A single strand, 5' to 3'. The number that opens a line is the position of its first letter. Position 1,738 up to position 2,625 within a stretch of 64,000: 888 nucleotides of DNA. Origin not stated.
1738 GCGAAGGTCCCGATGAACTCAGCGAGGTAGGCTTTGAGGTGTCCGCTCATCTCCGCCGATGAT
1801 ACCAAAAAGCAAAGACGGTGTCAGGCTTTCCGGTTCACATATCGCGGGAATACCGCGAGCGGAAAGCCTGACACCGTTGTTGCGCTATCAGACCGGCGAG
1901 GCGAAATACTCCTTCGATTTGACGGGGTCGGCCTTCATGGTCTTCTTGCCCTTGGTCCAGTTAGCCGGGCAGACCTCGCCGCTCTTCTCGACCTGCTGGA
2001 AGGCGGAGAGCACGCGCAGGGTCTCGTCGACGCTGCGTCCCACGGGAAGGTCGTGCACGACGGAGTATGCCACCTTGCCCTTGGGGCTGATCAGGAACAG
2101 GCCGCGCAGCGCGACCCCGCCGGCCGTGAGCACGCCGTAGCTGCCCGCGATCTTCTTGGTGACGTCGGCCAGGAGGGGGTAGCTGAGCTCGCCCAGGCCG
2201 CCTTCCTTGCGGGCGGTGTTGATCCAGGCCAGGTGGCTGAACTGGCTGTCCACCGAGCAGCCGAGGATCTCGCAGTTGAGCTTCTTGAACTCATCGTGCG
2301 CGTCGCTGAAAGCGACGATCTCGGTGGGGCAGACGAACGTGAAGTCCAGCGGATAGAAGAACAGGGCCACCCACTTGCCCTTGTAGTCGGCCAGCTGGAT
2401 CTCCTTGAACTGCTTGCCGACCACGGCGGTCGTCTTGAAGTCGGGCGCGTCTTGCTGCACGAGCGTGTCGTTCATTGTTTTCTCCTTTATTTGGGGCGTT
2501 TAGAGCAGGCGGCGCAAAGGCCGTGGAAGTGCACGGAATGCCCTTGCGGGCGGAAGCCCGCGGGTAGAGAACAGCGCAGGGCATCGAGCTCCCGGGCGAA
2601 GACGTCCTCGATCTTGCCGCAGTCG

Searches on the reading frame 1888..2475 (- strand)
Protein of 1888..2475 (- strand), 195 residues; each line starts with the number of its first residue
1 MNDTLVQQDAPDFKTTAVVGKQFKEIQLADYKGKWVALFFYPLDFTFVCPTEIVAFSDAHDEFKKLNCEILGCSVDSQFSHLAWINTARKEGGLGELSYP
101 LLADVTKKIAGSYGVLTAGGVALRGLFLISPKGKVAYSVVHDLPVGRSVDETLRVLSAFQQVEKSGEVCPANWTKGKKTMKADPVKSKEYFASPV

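Call 85: find_encoding_contigs(protein=window:1888-2475:-, flank=3000, max_places=10)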
Protein window:1888-2475:- (195 aa): 4 contigs read that carry it; 1 place shown.
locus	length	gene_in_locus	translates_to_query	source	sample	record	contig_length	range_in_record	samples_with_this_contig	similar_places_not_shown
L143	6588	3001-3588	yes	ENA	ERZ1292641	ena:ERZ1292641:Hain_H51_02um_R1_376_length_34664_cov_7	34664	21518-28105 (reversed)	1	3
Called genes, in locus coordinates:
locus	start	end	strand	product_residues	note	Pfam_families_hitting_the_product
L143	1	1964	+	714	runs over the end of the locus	PF03030:H_PPase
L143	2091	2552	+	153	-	PF00210:Ferritin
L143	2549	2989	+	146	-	PF01475:FUR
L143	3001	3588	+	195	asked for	PF00578:AhpC-TSA, PF08534:Redoxin, PF10417:1-cysPrx_C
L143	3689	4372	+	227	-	PF00230:MIP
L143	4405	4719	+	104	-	PF02699:YajC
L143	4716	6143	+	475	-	PF07549:Sec_GG (faint), PF21760:SecD_1st, PF22599:SecDF_P1_head, PF02355:SecD_SecF_C, PF03176:MMPL (weak)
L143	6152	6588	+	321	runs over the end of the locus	PF07549:Sec_GG, PF02355:SecD_SecF_C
